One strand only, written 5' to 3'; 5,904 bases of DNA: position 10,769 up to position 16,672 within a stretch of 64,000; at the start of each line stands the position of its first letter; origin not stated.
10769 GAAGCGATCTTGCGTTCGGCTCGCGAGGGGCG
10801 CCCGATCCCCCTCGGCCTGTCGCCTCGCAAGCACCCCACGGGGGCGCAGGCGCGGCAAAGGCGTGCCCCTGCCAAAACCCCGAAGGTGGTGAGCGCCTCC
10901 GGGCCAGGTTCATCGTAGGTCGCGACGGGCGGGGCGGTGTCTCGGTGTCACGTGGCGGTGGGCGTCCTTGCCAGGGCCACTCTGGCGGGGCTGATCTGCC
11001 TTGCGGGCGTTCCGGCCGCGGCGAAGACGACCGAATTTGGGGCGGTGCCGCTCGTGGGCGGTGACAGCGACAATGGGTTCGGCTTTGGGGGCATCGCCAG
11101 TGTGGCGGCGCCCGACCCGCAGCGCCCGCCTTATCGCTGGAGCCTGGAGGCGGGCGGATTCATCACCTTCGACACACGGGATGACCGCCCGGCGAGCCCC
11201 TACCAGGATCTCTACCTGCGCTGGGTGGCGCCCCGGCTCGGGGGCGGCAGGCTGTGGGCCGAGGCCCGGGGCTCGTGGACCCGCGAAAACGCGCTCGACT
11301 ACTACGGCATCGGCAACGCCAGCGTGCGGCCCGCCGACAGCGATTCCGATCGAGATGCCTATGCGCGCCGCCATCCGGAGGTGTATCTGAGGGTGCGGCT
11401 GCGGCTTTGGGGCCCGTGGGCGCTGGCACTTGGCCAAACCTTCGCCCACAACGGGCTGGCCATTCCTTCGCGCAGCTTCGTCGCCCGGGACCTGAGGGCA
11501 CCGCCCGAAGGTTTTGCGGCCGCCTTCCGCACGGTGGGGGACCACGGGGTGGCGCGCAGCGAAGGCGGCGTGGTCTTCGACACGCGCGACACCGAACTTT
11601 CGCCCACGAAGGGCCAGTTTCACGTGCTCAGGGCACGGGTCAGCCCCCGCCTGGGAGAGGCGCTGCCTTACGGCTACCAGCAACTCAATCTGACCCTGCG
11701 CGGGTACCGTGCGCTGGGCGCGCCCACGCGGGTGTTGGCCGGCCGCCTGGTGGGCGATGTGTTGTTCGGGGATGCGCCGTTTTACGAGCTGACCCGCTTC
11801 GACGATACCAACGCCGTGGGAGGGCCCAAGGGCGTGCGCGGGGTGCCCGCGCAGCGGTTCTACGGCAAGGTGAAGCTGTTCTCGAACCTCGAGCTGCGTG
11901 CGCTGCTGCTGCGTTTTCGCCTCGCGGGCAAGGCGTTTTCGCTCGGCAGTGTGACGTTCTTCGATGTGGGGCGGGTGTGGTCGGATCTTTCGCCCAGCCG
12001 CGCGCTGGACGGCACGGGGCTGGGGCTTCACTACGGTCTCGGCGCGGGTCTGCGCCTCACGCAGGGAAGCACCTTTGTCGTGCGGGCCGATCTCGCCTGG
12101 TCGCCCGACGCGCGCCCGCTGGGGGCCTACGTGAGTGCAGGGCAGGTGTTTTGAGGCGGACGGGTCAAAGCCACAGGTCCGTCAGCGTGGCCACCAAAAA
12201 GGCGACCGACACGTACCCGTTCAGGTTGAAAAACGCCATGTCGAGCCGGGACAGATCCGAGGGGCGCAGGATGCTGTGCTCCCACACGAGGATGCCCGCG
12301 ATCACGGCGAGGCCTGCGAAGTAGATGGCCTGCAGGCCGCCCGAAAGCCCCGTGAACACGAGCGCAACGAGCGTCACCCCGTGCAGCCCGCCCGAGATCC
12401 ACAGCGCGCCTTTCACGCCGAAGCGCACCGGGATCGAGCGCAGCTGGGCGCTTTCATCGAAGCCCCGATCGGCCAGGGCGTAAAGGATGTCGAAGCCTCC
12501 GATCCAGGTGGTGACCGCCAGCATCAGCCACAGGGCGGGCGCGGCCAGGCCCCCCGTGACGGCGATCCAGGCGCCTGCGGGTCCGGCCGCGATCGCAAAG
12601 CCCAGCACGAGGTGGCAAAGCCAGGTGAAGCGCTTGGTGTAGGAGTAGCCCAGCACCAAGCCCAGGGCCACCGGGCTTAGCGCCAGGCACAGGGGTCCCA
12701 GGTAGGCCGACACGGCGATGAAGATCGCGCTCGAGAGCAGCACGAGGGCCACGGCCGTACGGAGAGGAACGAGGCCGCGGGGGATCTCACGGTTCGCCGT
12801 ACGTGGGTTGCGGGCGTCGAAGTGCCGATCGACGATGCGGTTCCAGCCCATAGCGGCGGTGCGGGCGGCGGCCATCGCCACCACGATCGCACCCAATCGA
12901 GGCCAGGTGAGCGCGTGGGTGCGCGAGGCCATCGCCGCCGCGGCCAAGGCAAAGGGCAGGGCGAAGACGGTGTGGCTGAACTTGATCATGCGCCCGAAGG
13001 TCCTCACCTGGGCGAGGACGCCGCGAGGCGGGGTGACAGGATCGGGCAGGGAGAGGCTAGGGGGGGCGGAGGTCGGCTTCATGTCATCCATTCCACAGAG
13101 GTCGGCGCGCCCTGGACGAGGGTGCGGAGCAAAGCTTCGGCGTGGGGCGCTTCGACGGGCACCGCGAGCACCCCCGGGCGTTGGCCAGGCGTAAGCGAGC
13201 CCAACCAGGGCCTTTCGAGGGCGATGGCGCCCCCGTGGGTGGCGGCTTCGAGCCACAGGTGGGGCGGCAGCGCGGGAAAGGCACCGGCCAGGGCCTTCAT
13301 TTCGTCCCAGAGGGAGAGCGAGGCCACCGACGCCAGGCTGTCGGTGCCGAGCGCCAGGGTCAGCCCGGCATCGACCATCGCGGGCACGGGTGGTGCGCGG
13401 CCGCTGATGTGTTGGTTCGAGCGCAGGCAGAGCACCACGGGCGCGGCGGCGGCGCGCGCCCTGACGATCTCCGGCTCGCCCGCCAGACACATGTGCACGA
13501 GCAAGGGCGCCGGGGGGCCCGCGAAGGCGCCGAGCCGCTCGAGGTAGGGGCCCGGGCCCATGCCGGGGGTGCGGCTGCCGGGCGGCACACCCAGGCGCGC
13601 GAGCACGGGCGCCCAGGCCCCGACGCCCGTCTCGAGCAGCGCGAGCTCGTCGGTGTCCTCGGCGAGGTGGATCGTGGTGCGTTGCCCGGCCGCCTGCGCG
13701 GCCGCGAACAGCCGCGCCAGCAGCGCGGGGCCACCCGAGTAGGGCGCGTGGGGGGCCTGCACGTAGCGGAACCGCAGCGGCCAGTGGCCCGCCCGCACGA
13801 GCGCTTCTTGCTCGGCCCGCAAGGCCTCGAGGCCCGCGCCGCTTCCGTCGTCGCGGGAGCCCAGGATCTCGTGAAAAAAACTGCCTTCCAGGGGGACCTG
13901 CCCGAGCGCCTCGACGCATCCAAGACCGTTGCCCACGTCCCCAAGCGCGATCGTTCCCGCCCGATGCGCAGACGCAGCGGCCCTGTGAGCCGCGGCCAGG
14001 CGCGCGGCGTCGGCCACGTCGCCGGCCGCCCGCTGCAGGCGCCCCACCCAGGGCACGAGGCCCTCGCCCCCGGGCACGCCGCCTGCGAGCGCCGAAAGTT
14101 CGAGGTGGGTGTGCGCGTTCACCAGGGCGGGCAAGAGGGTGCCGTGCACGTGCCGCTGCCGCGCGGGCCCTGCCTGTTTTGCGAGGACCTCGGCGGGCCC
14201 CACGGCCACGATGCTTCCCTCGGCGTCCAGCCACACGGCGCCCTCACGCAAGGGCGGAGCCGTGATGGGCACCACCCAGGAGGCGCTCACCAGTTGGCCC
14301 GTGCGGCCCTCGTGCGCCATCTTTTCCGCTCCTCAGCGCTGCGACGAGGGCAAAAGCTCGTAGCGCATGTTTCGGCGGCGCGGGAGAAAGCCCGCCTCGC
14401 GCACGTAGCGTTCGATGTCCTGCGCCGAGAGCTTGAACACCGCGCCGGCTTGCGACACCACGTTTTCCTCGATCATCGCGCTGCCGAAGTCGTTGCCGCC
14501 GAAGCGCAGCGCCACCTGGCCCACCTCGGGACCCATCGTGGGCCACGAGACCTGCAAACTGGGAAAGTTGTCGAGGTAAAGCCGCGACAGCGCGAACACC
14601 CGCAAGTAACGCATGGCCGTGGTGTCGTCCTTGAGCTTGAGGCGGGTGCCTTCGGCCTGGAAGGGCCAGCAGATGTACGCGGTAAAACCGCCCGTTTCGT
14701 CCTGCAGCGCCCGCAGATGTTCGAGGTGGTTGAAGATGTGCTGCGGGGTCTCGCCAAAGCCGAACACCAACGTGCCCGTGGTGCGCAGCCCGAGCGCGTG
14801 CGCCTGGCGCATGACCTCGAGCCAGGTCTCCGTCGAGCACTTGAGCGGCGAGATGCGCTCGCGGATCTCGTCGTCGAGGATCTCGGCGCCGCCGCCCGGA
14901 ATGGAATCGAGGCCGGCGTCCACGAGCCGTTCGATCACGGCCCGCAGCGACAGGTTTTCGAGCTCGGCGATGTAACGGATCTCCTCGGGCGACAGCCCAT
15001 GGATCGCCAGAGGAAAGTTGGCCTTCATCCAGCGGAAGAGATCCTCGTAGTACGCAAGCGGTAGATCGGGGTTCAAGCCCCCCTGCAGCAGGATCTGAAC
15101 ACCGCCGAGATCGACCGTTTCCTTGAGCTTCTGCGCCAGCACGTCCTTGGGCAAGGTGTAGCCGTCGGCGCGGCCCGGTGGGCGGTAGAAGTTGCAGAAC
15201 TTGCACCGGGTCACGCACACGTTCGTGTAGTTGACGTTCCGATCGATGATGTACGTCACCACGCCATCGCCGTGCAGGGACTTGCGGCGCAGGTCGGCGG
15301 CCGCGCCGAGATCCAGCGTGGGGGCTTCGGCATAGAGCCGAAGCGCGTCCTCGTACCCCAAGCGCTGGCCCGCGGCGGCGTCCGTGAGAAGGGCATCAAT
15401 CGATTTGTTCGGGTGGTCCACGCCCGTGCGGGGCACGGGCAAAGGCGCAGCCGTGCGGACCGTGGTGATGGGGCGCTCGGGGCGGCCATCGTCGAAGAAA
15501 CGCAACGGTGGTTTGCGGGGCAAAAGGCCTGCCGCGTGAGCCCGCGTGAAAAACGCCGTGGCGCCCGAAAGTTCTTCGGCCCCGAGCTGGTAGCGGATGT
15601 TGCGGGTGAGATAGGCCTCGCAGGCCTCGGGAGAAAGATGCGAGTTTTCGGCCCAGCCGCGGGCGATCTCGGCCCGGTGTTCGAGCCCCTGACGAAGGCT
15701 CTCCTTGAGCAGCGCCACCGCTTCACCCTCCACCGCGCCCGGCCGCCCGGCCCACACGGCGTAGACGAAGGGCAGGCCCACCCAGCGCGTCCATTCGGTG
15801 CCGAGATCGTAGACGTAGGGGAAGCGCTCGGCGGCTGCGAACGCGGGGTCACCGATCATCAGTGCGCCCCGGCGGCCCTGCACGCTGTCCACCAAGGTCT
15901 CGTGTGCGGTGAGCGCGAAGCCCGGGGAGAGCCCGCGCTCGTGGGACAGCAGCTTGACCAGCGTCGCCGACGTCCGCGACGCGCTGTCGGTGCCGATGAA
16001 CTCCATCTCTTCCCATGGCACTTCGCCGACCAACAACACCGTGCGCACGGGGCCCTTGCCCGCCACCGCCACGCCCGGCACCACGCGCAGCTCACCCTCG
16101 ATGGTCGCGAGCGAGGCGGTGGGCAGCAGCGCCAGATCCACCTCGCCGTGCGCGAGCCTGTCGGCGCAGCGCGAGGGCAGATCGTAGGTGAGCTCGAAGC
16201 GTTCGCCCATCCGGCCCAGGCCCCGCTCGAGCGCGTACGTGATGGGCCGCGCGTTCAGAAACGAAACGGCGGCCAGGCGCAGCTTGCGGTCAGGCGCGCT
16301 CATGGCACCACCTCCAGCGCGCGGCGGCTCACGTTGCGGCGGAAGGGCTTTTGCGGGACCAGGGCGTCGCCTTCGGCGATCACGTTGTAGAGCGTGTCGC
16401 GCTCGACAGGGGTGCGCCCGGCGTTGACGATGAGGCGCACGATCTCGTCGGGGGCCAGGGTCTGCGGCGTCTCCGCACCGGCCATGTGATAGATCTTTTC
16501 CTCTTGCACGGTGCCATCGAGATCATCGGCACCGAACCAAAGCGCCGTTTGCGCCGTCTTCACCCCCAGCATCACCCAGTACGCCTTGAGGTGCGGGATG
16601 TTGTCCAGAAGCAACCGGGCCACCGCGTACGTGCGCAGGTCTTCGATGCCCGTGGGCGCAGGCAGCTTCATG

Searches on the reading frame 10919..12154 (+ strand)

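Call 79: search_protein_families(library=pfam, proteins=[window:10919-12154:+], max_evalue=0.00001)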
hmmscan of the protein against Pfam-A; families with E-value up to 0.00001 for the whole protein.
window:10919-12154:+ (411 aa): 1 family
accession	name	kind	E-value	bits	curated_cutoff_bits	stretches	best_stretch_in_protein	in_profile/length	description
PF01103.29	Omp85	-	4.5e-11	43.3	24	1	139-395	48-305/325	Omp85 superfamily domain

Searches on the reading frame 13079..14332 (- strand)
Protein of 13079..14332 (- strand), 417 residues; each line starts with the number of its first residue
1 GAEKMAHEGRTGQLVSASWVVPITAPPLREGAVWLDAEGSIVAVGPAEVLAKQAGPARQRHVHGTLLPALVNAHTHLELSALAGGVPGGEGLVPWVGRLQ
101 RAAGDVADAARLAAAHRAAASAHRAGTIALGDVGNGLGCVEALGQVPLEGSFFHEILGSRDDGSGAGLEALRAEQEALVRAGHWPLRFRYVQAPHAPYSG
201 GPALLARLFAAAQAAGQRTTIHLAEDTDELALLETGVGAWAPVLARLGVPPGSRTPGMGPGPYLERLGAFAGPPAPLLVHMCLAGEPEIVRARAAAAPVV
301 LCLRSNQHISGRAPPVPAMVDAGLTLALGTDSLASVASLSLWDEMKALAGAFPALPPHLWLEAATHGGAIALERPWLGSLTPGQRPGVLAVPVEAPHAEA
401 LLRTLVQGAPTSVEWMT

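Call 79: search_protein_families(library=pfam, proteins=[window:13079-14332:-], max_evalue=0.00001)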
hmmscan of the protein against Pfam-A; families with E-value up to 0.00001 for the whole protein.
window:13079-14332:- (417 aa): 2 families
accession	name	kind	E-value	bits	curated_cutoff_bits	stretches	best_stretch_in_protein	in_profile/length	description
PF01979.26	Amidohydro_1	-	2.8e-20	73.3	25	1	65-386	1-313/345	Amidohydrolase family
PF07969.17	Amidohydro_3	-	6.6e-06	26.3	29.7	0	195-349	249-390/472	Amidohydrolase family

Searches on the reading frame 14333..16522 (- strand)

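Call 79: search_protein_families(library=pfam, proteins=[window:14333-16522:-], max_evalue=0.00001)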
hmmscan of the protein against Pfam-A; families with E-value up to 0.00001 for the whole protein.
window:14333-16522:- (729 aa): 3 families
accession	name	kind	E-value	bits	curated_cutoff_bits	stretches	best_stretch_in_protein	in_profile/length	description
PF02621.19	VitK2_biosynth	-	7e-50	170.3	26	1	81-329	1-251/252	Menaquinone biosynthesis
PF19288.4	CofH_C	-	4.5e-35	120.6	27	1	612-725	3-120/125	CofH/MqnC C-terminal region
PF04055.27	Radical_SAM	-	4.8e-22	79.3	29.5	1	430-602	1-165/166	Radical SAM superfamily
